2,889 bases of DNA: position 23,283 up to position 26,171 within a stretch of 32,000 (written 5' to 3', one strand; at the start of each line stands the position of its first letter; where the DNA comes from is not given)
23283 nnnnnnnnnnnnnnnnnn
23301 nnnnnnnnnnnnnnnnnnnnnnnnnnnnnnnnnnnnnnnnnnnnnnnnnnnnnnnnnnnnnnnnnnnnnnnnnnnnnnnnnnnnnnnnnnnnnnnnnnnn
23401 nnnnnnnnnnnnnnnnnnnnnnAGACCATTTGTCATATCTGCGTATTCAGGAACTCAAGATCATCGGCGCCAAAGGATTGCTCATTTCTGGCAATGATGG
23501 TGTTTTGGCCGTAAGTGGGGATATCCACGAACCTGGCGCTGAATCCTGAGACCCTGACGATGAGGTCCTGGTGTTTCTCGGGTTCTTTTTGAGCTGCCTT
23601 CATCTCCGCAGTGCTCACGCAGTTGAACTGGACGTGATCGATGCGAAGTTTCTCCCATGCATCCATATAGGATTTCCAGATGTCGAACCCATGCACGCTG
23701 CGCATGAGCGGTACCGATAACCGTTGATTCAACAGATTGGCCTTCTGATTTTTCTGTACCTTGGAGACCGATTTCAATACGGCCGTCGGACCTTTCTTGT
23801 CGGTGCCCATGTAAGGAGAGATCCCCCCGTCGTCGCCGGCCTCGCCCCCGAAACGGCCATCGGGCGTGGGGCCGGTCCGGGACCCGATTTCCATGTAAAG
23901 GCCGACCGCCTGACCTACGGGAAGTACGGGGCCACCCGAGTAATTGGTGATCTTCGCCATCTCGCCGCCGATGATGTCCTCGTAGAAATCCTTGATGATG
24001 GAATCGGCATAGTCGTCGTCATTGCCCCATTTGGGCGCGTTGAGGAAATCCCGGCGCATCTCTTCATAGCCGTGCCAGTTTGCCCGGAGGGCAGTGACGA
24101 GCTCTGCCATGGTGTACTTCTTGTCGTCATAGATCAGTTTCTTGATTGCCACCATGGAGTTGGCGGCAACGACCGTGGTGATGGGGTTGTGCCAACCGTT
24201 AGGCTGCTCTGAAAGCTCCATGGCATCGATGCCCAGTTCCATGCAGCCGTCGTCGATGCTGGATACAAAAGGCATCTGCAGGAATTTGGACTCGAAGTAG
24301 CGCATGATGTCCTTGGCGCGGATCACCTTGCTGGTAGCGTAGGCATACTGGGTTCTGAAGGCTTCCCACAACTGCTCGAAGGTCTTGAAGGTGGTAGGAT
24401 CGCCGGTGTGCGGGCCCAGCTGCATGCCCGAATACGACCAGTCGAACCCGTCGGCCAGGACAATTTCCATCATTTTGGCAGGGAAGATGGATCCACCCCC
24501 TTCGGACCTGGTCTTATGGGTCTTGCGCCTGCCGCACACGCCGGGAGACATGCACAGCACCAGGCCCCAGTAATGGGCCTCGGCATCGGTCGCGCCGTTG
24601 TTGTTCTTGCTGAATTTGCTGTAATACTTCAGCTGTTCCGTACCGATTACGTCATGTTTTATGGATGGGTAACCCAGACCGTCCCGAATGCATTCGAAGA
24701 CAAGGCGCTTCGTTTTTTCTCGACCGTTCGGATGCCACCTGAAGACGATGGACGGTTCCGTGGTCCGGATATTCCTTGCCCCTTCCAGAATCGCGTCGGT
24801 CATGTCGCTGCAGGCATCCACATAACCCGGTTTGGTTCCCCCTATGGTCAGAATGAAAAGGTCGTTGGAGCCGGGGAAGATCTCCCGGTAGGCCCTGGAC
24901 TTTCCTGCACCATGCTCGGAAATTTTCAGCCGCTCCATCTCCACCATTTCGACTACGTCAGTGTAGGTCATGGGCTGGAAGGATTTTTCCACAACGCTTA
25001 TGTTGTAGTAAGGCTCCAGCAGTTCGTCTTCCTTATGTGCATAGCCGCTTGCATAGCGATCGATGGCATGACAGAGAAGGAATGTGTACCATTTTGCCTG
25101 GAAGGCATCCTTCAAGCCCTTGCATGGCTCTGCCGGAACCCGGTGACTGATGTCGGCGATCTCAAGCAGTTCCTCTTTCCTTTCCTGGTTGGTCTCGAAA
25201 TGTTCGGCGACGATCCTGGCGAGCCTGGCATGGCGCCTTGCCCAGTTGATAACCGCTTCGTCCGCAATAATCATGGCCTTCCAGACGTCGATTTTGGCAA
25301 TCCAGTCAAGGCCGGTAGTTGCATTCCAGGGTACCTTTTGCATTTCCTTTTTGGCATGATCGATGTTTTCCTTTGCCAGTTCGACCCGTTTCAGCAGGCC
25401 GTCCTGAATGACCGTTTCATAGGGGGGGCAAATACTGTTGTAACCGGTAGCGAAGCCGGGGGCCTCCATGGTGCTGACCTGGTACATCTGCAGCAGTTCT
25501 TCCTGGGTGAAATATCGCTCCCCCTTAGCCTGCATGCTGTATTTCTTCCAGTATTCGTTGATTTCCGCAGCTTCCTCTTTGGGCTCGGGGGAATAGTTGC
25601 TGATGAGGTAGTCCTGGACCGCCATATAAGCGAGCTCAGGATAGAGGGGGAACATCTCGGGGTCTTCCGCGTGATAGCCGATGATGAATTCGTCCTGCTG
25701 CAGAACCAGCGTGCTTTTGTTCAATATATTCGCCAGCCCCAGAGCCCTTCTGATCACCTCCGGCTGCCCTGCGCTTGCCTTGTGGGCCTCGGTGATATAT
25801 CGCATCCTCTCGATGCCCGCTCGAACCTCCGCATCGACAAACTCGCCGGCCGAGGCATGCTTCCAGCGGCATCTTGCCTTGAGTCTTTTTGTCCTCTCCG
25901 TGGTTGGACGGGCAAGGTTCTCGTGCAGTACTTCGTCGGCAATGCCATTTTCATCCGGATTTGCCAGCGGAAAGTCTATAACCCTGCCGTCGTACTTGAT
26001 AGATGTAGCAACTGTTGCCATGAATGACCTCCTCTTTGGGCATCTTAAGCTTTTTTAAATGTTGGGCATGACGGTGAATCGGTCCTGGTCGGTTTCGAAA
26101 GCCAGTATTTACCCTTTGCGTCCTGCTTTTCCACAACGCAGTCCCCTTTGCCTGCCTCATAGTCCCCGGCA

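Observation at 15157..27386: Nine-gene sigma54 operon fuses a second fumarate-adding GRE to a flavoprotein and a DUF1302-DUF1329-BNR-RND envelope module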

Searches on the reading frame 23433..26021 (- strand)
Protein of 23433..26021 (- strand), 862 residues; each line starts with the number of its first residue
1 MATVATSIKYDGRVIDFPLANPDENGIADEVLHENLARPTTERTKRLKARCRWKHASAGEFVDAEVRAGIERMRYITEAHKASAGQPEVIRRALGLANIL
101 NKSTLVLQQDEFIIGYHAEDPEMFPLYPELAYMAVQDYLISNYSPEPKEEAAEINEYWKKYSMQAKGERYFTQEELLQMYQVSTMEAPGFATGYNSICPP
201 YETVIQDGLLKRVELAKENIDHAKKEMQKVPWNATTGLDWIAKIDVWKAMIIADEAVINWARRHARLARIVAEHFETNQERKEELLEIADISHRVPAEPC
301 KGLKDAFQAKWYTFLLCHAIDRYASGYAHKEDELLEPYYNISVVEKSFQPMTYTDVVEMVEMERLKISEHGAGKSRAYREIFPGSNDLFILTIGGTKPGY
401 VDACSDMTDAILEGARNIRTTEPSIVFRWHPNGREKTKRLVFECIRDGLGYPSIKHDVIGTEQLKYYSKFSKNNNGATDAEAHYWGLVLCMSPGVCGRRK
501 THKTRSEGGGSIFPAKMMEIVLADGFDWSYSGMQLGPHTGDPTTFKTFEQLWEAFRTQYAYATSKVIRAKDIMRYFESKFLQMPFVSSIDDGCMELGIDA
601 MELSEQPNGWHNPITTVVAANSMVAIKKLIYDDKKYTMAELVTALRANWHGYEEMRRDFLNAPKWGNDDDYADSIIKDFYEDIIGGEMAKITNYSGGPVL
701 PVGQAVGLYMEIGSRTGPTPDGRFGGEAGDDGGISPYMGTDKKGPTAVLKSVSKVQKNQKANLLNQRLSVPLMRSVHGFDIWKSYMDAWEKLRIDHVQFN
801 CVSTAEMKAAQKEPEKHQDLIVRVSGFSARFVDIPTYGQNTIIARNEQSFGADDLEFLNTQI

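Call 4: search_protein_families(library=pfam, proteins=[window:23433-26021:-])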
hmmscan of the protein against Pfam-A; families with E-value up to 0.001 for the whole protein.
window:23433-26021:- (862 aa): 2 families
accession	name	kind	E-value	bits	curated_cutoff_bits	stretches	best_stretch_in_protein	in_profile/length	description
PF02901.20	PFL-like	-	8.6e-159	530.6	24.3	1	41-709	2-643/647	Pyruvate formate lyase-like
PF01228.26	Gly_radical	-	9.4e-25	87.6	22.2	1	733-832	4-106/106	Glycine radical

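Call 11: find_encoding_contigs(protein=window:23433-26021:-, flank=10000, max_places=6)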
Protein window:23433-26021:- (862 aa): 2 contigs read that carry it; 2 places shown.
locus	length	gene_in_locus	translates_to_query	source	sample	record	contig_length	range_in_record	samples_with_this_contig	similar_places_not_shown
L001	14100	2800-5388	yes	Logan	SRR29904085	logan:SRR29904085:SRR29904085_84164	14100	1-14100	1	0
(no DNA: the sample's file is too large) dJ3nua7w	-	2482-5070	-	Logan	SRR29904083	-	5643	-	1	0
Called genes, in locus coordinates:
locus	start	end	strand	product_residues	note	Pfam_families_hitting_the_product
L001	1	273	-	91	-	?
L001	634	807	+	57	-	-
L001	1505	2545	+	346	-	PF13353:Fer4_12, PF04055:Radical_SAM, PF00037:Fer4 (faint), PF12797:Fer4_2 (faint), PF12837:Fer4_6 (faint)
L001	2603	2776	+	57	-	PF08201:BssC_TutF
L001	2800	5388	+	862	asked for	PF02901:PFL-like, PF01228:Gly_radical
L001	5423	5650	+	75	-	PF18512:BssB_TutG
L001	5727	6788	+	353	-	PF01266:DAO (faint), PF01494:FAD_binding_3, PF13450:NAD_binding_8 (faint)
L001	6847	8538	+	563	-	PF06980:DUF1302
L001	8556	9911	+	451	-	PF07044:DUF1329, PF17131:TP_0789-like (weak)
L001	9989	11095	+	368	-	PF15902:Sortilin-Vps10 (faint), PF25852:DUF6242_C (faint), PF02012:BNR (faint), PF14870:PSII_BNR (weak)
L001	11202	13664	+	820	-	PF03176:MMPL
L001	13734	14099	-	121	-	?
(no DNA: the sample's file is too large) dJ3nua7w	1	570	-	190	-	?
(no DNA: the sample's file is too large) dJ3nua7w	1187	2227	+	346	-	PF13353:Fer4_12, PF04055:Radical_SAM, PF00037:Fer4 (faint), PF12797:Fer4_2 (faint), PF12837:Fer4_6 (faint)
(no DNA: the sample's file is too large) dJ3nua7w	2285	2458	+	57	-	PF08201:BssC_TutF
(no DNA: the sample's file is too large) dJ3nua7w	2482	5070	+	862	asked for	PF02901:PFL-like, PF01228:Gly_radical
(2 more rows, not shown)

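Call 15: find_related_loci(query=window:23433-26021:-, collection=genome_contigs, flank=10000)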
Query window:23433-26021:- (862 aa) in genome_contigs; peptide patterns used: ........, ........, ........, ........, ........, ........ (x = any residue, [..] = any of these).
54 stretches matched a pattern; 36 encode a relative of the query (tblastn E <= 1e-3); 36 distinct loci.
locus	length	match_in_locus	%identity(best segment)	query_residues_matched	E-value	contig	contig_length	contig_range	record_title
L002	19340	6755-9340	94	1-862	0e+0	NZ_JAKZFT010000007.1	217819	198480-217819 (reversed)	Geotalea sp. SG265 Scaffold7, whole genome shotgun sequence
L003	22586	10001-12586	93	1-862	0e+0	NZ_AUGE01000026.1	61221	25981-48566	Citrifermentans bremense R1 K419DRAFT_scaffold00024.24_C, whole genome shotgun sequence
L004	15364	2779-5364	89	1-862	0e+0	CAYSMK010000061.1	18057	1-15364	MAG TPA_asm: uncultured Geobacter sp. isolate binchicken_co269_58 genome assembly, contig: NODE_2824_length_18057_cov_26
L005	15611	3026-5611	88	1-862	0e+0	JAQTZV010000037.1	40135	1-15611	MAG: Desulfuromonadaceae bacterium isolate STC_69 NODE_1947_length_40135_cov_17.327485_Sandtown_C, whole genome shotgun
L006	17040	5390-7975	85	1-862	0e+0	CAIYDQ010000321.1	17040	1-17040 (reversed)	MAG: uncultured Geobacter sp. isolate MJ-time_bin-1817 genome assembly, contig: bin-1817:321/368, whole genome shotgun s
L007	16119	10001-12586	79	1-862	0e+0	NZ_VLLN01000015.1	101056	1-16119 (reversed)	Geobacter argillaceus strain ATCC BAA-1139 Ga0052872_scaffold00015.15, whole genome shotgun sequence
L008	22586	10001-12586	79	1-862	0e+0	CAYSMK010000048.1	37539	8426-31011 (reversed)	MAG TPA_asm: uncultured Geobacter sp. isolate binchicken_co269_58 genome assembly, contig: NODE_926_length_37539_cov_283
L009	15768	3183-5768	78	1-862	0e+0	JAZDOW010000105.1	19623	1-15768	MAG: Pseudomonadota bacterium isolate MEGAHIT-group-0.800 k141_7647513, whole genome shotgun sequence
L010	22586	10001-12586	82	1-862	0e+0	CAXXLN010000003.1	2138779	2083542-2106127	MAG: Desulfatiglandales bacterium isolate 53c9cee3-5eb1-4031-9065-1ba860722897 genome assembly, contig: contig_3, whole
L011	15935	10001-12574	78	5-862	0e+0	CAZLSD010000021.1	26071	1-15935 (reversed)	MAG TPA_asm: uncultured Desulfarculus sp. isolate binchicken_co269_235 genome assembly, contig: NODE_1618_length_26071_c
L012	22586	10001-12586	76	1-862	0e+0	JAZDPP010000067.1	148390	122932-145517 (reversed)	MAG: Pseudomonadota bacterium isolate MEGAHIT-group-0.852 k141_17230177, whole genome shotgun sequence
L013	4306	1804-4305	80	1-834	0e+0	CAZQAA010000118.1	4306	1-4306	MAG TPA_asm: uncultured Desulfobacterales bacterium isolate binchicken_co219_409 genome assembly, contig: k141_43058, wh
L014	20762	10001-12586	76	1-862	0e+0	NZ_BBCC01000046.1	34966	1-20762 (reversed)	Desulfosarcina cetonica JCM 12296, whole genome shotgun sequence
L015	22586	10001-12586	74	1-862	0e+0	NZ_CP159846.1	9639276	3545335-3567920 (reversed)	Desulfosarcina variabilis str. Montpellier chromosome, complete genome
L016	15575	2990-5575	75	1-862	0e+0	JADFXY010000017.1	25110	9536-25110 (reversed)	MAG: Deltaproteobacteria bacterium isolate nDJH2bin9 nDJH2_bin9_NODE_17_length_25110_cov_5.938038, whole genome shotgun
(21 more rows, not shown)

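Call 23: search_solved_structures(query=window:23433-26021:-, show_alignments=1, max_evalue=1e-50)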
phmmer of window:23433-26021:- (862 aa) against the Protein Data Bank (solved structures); distinct sequences matched with E-value up to 1e-50: 30.
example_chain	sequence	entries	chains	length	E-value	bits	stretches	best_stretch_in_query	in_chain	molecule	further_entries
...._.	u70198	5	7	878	0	1477.6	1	6-862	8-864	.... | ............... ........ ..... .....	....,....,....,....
9o8u_A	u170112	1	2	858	1.9e-136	459.4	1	42-852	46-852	1-methyl alkyl succinate synthase subunit MasD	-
9f3w_A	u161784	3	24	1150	2.5e-85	290.3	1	68-846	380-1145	Choline trimethylamine-lyase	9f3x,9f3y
5ymr_B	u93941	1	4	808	1.7e-79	271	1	61-846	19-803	Formate acetyltransferase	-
1r8w_A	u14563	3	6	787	6.6e-79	269.1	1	63-848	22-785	glycerol dehydratase | B12-independent glycerol dehydratase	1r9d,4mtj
5a0z_A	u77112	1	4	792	2.4e-76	260.6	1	68-846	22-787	CHOLINE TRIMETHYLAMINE LYASE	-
5a0u_A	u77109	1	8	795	2.4e-76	260.6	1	68-846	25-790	CHOLINE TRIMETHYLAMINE LYASE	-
7vua_A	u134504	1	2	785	1.4e-75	258.1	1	69-848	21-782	HplG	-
6lon_B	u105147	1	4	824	2.9e-72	247.1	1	68-848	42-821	PFL2/glycerol dehydratase family glycyl radical enzyme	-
6vxc_A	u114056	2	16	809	1.3e-71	244.9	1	35-850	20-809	Trans-4-hydroxy-L-proline dehydratase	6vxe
5i2a_A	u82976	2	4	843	1.2e-70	241.7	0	71-649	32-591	Diol-dehydratase | Diol dehydratase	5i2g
5fay_A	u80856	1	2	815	1.2e-70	241.7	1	69-846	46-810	Choline trimethylamine-lyase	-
5kdp_A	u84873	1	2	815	1.5e-70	241.4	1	69-846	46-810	Choline trimethylamine-lyase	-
9ht9_A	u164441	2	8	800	1.9e-70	241.1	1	69-846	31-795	Choline trimethylamine-lyase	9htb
9r0v_A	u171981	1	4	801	1.9e-70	241.1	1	69-846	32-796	Choline trimethylamine-lyase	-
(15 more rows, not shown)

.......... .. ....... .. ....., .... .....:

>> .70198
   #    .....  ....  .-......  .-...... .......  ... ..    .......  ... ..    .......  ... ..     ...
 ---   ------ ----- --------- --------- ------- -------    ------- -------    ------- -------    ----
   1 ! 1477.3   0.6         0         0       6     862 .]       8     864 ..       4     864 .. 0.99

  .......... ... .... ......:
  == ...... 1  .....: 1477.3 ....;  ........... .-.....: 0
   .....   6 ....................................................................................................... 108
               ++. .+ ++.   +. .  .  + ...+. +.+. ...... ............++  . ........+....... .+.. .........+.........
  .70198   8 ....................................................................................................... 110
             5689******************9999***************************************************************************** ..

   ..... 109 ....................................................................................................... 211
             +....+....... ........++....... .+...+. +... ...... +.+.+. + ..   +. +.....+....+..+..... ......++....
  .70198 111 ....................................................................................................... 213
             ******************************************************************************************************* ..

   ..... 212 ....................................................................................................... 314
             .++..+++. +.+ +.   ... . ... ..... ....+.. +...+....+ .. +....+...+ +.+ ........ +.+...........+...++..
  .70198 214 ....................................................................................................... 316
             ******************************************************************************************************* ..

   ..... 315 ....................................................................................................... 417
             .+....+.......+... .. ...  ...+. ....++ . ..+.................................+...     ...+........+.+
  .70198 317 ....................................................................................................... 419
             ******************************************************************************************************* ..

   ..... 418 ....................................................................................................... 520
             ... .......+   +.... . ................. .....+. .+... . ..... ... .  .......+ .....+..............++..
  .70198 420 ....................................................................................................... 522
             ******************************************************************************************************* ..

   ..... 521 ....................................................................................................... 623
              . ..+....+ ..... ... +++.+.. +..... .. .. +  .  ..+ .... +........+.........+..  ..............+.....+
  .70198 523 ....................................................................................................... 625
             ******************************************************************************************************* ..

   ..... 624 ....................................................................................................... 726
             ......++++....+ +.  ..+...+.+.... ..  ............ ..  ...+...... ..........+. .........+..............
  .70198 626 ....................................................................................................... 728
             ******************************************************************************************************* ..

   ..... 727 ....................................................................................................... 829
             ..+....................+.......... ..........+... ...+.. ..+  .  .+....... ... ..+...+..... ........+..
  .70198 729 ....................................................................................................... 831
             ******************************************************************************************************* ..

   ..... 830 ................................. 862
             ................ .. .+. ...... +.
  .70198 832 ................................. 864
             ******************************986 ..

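Call 36: search_protein_families(library=ncbifam, proteins=[window:23433-26021:-], max_evalue=0.00001)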
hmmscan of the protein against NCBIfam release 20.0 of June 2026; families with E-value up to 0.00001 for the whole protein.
window:23433-26021:- (862 aa): 10 families
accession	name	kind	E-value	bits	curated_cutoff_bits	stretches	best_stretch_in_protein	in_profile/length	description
TIGR01774.1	PFL2-3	subfamily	1.1e-102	344.7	678.2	1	65-848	17-784/786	formate C-acetyltransferase/glycerol dehydratase family glycyl radical enzyme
NF048011.1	SfplDhtHpsGDes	equivalog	1.3e-102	344.6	1000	1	58-848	30-819/821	(2S)-3-sulfopropanediol dehydratase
TIGR04394.1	choline_CutC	equivalog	3.3e-94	317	1050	1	60-846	11-784/789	choline trimethylamine-lyase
NF043068.1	glycl_HYPD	equivalog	2.3e-93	313.7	1100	1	62-850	12-784/784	trans-4-hydroxy-L-proline dehydratase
NF048009.1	SfplDhtHpfGKleb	equivalog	2.5e-93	313.7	1000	1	60-850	34-824/824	(2S)-3-sulfopropanediol dehydratase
NF033718.1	indole_decarb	equivalog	5.2e-80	269.8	1100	2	152-653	166-647/868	indoleacetate decarboxylase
NF007437.0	PRK09983.1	equivalog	4.1e-66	223.6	1109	1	67-848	18-763/765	formate C-acetyltransferase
NF033715.1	glycyl_HPDL_Lrg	equivalog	7.3e-65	219.3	1150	1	204-847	235-898/901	4-hydroxyphenylacetate decarboxylase large subunit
TIGR01255.1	pyr_form_ly_1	equivalog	1.4e-10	40.3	994.2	1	662-845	548-738/744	formate C-acetyltransferase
NF038360.1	rad_fix_GrcA3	exception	2.3e-06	27.6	158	1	786-845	13-72/78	autonomous glycyl radical cofactor GrcA3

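Call 66: search_protein_families(library=pfam, proteins=[L002:12424-13785:+, L003:15661-17031:+, L004:9466-10116:+, L004:10083-11234:+], max_evalue=0.001)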
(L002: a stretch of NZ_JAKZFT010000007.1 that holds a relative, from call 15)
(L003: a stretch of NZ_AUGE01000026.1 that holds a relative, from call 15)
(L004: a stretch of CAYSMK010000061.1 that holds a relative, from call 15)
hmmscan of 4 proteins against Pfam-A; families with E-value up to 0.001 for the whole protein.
L002:12424-13785:+ (453 aa): 1 family
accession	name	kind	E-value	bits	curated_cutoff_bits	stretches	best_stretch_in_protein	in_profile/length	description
PF03349.22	Toluene_X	-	5.5e-37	127.7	29.7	1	38-430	23-386/421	Outer membrane protein transport protein (OMPP1/FadL/TodX)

L003:15661-17031:+ (456 aa): 1 family
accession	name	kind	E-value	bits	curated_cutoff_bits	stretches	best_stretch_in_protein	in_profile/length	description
PF03349.22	Toluene_X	-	3.6e-39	134.9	29.7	1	41-434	23-387/421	Outer membrane protein transport protein (OMPP1/FadL/TodX)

L004:9466-10116:+ (216 aa): 1 family
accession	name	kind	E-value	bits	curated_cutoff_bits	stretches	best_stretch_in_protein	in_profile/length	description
PF13526.11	DUF4125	-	1.8e-57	194.7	25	1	27-205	2-196/197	Protein of unknown function (DUF4125)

L004:10083-11234:+ (383 aa): 4 families
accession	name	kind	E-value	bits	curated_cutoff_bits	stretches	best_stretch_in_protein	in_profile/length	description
PF08240.17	ADH_N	-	3.3e-25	88.8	23.5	1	55-174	2-103/104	Alcohol dehydrogenase GroES-like domain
PF00107.32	ADH_zinc_N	-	3.3e-20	72.8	31.8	1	214-336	1-120/129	Zinc-binding dehydrogenase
PF13602.12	ADH_zinc_N_2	-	4.6e-07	31.3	27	1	252-371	7-125/134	Zinc-binding dehydrogenase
PF16912.11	Glu_dehyd_C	-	7e-07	29.4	34.9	1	205-324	32-151/211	Glucose dehydrogenase C-terminus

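Call 88: find_homologous_proteins(query=window:23433-26021:-, max_evalue=1e-100)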
Query window:23433-26021:- (862 aa): 200 proteins with E <= 1e-100 among 8000 candidates; the best 120 are listed.
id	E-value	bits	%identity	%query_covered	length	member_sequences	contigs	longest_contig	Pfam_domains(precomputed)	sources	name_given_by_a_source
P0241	0.0e+0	1984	97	100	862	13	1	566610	PF02901.21,PF01228.27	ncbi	ncbi:pyruvate formate lyase family protein [Geotalea toluenoxydans]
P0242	0.0e+0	1816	88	100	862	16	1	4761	PF02901.21,PF01228.27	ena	-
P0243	0.0e+0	1764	85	100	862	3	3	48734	PF02901.21,PF01228.27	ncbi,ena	-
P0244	0.0e+0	1715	84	100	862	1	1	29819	PF02901.21,PF01228.27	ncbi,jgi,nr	ncbi:MAG: glycyl radical protein [Deltaproteobacteria bacterium]|nr:glycyl radical protein [Deltapro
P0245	0.0e+0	1695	82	100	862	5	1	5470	PF02901.21,PF01228.27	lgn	-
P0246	0.0e+0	1683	82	100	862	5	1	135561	PF02901.21,PF01228.27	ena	-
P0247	0.0e+0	1679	81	100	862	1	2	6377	PF02901.21,PF01228.27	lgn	-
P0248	0.0e+0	1671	80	100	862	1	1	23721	PF02901.21,PF01228.27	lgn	-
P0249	0.0e+0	1629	79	100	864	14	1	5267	PF02901.21,PF01228.27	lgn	-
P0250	0.0e+0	1626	80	100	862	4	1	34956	PF02901.21,PF01228.27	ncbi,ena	-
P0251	0.0e+0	1617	79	100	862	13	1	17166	PF02901.21,PF01228.27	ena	-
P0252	0.0e+0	1595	79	100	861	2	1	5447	PF02901.21,PF01228.27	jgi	-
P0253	0.0e+0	1594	79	100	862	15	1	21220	PF02901.21,PF01228.27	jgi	-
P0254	0.0e+0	1593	78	100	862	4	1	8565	PF02901.21,PF01228.27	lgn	-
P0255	0.0e+0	1588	79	100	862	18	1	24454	PF02901.21,PF01228.27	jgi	jgi:benzylsuccinate synthase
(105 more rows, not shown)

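Call 89: find_encoding_contigs(protein=P0241, flank=10000, max_places=1)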
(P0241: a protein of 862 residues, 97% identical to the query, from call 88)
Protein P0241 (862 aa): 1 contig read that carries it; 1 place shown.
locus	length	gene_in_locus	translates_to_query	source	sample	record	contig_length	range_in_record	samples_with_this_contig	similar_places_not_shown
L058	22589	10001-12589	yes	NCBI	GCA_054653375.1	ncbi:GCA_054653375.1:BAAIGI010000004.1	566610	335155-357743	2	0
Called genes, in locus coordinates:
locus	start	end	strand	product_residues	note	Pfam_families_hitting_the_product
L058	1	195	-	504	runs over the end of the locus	PF00148:Oxidored_nitro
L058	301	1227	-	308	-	PF00291:PALP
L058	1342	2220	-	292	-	PF00142:Fer4_NifH, PF01656:CbiA, PF10609:ParA (faint), PF13614:AAA_31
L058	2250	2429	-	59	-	PF10055:DUF2292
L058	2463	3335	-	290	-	PF04055:Radical_SAM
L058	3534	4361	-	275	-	PF00142:Fer4_NifH, PF01656:CbiA, PF02374:ArsA_ATPase, PF10609:ParA, PF13614:AAA_31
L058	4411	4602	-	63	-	PF10055:DUF2292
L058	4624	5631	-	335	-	PF01547:SBP_bac_1, PF13531:SBP_bac_11, PF13343:SBP_bac_6 (weak)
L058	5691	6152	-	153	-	PF02082:Rrf2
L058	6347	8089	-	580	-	PF06505:XylR_N, PF02830:V4R, PF00158:Sigma54_activat, PF14532:Sigma54_activ_2, PF07724:AAA_2 (faint), PF07728:AAA_5 (weak), PF25601:AAA_lid_14, PF02954:HTH_8 (weak)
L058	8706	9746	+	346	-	PF13353:Fer4_12, PF04055:Radical_SAM, PF00037:Fer4 (faint), PF12797:Fer4_2 (faint), PF12837:Fer4_6 (faint)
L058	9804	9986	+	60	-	PF08201:BssC_TutF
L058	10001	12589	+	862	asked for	PF02901:PFL-like, PF01228:Gly_radical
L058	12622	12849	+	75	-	PF18512:BssB_TutG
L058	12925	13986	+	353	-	PF01266:DAO (faint), PF01494:FAD_binding_3, PF13450:NAD_binding_8 (faint)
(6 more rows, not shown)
